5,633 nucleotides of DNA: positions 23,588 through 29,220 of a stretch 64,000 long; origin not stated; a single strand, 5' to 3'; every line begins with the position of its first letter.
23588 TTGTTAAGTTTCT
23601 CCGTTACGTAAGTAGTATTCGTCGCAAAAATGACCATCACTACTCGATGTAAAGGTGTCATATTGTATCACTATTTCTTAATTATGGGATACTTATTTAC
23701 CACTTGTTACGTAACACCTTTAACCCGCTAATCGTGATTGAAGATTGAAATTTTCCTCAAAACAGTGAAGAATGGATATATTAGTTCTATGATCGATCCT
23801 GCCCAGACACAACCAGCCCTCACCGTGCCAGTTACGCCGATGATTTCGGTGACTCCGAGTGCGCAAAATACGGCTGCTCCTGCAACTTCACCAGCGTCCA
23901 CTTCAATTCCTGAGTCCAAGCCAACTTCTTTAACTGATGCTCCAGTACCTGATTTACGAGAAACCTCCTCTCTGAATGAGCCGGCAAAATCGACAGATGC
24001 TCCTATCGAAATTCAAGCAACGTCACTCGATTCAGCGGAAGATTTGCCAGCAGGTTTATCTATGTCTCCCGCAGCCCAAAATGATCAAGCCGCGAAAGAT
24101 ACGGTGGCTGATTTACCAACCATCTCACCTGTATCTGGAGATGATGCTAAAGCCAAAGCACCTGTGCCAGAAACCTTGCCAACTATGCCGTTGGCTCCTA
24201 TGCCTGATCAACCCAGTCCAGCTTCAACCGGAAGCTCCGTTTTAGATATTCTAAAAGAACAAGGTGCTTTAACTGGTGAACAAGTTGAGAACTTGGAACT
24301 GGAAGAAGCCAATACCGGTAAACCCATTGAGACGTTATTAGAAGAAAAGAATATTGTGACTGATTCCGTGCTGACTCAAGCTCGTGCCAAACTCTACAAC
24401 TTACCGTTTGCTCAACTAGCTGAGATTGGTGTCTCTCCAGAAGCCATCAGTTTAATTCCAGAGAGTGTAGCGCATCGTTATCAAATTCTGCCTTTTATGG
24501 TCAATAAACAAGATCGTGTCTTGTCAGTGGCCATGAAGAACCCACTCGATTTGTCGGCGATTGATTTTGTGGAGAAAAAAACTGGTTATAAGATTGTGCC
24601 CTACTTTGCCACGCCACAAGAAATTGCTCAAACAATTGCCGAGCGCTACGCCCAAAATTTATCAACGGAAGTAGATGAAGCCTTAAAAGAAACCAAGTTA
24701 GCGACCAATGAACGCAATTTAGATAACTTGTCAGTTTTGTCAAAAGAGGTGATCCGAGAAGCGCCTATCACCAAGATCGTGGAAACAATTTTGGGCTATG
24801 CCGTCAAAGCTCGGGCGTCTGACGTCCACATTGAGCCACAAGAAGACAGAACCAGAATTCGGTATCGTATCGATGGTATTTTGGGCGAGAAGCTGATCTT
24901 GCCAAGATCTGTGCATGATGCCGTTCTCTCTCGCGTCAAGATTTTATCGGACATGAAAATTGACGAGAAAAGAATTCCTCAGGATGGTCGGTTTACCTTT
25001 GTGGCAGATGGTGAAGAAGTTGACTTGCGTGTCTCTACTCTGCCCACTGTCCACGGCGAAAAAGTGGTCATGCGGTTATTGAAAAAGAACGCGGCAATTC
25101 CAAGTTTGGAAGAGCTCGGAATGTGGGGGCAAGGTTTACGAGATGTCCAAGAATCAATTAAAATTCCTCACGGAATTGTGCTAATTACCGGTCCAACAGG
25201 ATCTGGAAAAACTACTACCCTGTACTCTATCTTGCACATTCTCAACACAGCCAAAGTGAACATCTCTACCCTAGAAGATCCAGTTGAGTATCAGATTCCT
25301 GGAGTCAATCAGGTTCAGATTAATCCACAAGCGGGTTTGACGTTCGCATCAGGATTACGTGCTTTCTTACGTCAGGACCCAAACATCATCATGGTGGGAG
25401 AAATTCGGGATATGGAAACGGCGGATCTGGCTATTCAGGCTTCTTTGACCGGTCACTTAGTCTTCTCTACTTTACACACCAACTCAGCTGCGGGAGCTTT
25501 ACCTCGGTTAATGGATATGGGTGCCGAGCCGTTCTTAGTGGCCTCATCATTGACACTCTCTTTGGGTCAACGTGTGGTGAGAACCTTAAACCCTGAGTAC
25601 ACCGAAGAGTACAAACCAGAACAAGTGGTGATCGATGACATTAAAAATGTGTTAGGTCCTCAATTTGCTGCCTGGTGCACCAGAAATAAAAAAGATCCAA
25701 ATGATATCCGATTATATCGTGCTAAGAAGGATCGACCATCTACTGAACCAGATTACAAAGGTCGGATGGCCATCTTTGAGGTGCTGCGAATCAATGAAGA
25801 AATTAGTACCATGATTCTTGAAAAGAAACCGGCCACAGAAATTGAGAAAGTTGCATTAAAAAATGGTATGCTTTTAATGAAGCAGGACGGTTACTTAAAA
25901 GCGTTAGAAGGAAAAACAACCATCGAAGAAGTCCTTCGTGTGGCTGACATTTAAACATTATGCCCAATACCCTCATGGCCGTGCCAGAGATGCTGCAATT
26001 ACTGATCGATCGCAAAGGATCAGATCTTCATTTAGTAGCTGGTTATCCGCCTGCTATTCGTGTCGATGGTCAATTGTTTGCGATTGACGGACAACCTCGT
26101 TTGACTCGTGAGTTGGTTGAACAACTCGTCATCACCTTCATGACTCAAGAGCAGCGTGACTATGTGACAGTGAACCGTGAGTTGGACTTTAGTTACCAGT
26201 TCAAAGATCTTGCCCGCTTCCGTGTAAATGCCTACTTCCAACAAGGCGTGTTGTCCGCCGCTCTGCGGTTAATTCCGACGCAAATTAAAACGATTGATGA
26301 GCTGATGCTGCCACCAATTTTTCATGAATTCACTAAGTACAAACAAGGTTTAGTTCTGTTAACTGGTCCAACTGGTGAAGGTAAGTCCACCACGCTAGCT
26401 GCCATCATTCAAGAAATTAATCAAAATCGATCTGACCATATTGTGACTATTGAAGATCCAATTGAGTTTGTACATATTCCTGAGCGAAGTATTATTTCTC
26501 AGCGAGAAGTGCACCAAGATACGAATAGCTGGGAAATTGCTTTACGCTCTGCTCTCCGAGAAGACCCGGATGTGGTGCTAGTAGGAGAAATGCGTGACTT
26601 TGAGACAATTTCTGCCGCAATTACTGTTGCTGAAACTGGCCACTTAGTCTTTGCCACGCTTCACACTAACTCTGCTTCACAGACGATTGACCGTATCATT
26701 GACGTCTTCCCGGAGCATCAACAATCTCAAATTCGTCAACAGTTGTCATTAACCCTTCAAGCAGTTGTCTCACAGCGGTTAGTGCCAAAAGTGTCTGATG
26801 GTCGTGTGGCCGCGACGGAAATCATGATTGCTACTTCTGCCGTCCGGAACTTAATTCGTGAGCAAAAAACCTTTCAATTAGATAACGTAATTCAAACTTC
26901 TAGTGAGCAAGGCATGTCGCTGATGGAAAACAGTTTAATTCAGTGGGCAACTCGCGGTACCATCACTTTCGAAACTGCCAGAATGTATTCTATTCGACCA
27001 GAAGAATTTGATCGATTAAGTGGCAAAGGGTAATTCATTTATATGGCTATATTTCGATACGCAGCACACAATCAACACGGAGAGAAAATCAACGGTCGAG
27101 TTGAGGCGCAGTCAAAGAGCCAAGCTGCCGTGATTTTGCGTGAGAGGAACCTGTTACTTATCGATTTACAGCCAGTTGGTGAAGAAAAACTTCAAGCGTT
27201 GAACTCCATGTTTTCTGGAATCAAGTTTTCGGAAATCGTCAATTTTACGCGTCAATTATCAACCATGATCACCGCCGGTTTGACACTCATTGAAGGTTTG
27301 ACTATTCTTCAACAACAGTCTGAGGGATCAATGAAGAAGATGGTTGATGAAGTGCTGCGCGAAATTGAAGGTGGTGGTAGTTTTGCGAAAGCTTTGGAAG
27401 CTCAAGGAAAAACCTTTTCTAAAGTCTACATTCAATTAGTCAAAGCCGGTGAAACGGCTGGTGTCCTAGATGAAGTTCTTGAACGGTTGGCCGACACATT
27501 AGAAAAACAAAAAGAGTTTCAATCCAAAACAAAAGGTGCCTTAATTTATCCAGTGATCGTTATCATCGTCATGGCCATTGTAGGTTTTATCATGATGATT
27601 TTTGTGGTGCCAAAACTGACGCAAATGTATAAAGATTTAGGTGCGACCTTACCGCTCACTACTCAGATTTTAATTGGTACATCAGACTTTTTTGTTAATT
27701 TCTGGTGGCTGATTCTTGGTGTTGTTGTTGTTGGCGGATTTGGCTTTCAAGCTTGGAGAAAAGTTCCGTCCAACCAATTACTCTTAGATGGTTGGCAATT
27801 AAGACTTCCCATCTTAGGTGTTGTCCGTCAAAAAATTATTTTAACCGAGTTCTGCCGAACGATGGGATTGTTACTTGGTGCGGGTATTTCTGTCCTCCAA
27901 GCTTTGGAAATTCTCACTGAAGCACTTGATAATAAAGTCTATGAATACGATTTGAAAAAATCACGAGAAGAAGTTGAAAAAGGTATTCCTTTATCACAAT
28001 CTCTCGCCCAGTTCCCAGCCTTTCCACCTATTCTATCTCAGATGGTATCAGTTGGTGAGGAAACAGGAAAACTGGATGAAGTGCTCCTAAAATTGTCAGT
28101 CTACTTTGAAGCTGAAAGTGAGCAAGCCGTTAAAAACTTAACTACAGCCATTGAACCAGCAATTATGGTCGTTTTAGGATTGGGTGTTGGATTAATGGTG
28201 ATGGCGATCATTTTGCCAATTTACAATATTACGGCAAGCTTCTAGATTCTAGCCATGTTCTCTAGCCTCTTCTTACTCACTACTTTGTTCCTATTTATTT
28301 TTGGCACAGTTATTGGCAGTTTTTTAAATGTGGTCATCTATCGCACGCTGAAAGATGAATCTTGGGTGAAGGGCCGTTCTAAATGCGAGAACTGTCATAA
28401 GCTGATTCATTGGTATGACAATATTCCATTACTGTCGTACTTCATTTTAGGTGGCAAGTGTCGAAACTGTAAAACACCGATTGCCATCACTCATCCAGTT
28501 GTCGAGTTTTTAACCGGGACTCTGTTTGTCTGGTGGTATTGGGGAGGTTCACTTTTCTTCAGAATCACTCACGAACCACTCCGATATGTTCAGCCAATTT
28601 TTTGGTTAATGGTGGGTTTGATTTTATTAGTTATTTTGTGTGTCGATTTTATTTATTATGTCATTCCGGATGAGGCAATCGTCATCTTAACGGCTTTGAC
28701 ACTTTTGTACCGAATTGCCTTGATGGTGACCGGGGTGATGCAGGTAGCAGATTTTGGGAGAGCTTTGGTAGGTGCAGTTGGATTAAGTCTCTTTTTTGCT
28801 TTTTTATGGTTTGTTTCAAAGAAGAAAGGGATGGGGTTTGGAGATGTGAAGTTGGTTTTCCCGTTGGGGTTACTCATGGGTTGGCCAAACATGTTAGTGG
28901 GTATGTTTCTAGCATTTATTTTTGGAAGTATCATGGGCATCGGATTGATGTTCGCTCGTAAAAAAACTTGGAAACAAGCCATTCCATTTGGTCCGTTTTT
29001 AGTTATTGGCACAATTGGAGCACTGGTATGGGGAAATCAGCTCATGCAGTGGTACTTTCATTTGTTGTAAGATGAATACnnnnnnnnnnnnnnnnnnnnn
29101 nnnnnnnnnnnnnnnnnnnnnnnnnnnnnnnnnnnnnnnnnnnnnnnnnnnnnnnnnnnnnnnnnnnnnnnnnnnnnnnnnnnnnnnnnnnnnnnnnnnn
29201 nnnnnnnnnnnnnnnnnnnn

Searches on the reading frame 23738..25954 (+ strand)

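Call 6: search_protein_families(library=pfam, proteins=[window:23738-25954:+], max_evalue=0.01)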
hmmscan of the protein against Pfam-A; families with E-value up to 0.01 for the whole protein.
window:23738-25954:+ (738 aa): 11 families
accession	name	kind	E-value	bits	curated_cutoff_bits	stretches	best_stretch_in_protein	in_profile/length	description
PF00437.27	T2SSE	-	8.8e-123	410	24.9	1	341-734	5-370/370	Type II/IV secretion system protein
PF05157.20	MshEN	-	6.5e-18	64.9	23.1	1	220-307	1-87/90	MshEN domain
PF13476.12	AAA_23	-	0.00011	23.3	27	1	472-500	13-41/201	AAA domain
PF13555.12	AAA_29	-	0.00032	20.8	27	1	472-506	15-50/61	P-loop containing region of AAA domain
PF20720.3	nSTAND3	-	0.00091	19.4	27.2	1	478-514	17-53/155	Novel STAND NTPase 3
PF13173.12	AAA_14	-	0.0012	19.3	27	1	479-586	3-101/129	AAA domain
PF13191.12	AAA_16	-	0.0016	19.4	32.6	1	470-507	15-53/167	AAA ATPase domain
PF13401.12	AAA_22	-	0.0019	18.9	27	0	478-512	5-33/130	AAA domain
PF25199.1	nSTAND_NTPase5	-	0.0022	18.3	34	1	477-503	40-66/145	Novel STAND NTPase 5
PF13245.12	AAA_19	-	0.0024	18.5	25.1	1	475-506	8-39/134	AAA domain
PF00005.33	ABC_tran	-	0.0044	18.1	25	0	480-518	13-51/137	ABC transporter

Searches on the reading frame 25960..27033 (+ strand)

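Call 6: search_protein_families(library=pfam, proteins=[window:25960-27033:+], max_evalue=0.01)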
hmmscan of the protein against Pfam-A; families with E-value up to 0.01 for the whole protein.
window:25960-27033:+ (357 aa): 14 families
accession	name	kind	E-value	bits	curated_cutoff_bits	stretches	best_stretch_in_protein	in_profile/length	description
PF00437.27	T2SSE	-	6e-44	150.6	24.9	1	120-280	133-283/370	Type II/IV secretion system protein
PF25199.1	nSTAND_NTPase5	-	8.4e-06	26.1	34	1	123-168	35-80/145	Novel STAND NTPase 5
PF00005.33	ABC_tran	-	0.00051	21.1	25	1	124-174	6-52/137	ABC transporter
PF13401.12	AAA_22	-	0.00051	20.8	27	1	128-167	4-35/130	AAA domain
PF13191.12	AAA_16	-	0.0008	20.4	32.6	1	127-230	22-135/167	AAA ATPase domain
PF04851.21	ResIII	-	0.00086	19.7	22.5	1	104-168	4-63/164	Type III restriction enzyme, res subunit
PF13555.12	AAA_29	-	0.0019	18.3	27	1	127-150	20-43/61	P-loop containing region of AAA domain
PF00910.28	RNA_helicase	-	0.0021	19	21.5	0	132-156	1-25/105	RNA helicase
PF13476.12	AAA_23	-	0.0029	18.7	27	1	124-149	17-39/201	AAA domain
PF20720.3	nSTAND3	-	0.0033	17.6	27.2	1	128-171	16-58/155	Novel STAND NTPase 3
PF13245.12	AAA_19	-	0.0039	17.8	25.1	0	127-159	9-41/134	AAA domain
PF01935.23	DUF87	-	0.0063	17.1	23.2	0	135-163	29-57/220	Helicase HerA, central domain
PF00004.35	AAA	-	0.007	17.3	21.2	0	132-211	1-66/131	ATPase family associated with various cellular activities (AAA)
PF00265.24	TK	-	0.0087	16.4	20.6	0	131-251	3-128/176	Thymidine kinase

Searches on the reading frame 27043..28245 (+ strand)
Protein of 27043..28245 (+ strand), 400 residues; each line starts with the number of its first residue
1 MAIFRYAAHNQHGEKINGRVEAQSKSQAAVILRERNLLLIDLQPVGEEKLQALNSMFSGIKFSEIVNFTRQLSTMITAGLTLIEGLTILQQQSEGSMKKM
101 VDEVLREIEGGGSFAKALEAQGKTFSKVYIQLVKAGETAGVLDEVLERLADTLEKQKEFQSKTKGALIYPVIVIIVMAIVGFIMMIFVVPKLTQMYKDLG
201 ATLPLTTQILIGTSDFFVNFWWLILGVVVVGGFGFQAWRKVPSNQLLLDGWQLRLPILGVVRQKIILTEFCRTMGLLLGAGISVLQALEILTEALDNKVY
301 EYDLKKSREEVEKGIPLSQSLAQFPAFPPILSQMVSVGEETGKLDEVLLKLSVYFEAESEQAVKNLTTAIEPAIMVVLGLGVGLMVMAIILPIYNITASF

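Call 6: search_protein_families(library=pfam, proteins=[window:27043-28245:+], max_evalue=0.01)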
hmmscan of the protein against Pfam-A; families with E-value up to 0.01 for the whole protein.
window:27043-28245:+ (400 aa): 2 families
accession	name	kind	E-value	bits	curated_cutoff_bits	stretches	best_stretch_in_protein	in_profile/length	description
PF00482.28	T2SSF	-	1.1e-66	222.9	25.2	2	68-190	1-125/125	Type II secretion system (T2SS), protein F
PF20990.2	DUF2207_C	-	0.0082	16.3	33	0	97-235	70-184/247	Predicted membrane protein (DUF2207) C-terminal domain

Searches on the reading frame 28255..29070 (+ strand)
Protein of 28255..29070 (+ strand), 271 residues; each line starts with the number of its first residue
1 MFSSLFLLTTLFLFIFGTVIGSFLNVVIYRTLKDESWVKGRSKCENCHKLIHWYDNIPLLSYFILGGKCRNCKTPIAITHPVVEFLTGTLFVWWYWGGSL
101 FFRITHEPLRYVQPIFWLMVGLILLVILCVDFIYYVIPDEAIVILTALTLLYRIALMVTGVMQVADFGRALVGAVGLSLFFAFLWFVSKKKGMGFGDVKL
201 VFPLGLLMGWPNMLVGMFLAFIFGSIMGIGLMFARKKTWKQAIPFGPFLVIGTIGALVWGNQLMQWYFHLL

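Call 6: search_protein_families(library=pfam, proteins=[window:28255-29070:+], max_evalue=0.01)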
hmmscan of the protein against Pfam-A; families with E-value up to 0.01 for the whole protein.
window:28255-29070:+ (271 aa): 2 families
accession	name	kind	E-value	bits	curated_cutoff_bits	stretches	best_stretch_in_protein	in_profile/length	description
PF06750.18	A24_N_bact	-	2.4e-31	108.1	23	1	15-96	1-82/84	Bacterial Peptidase A24 N-terminal domain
PF01478.23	Peptidase_A24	-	7.3e-11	42.9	26.5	1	121-229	4-104/104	Type IV leader peptidase family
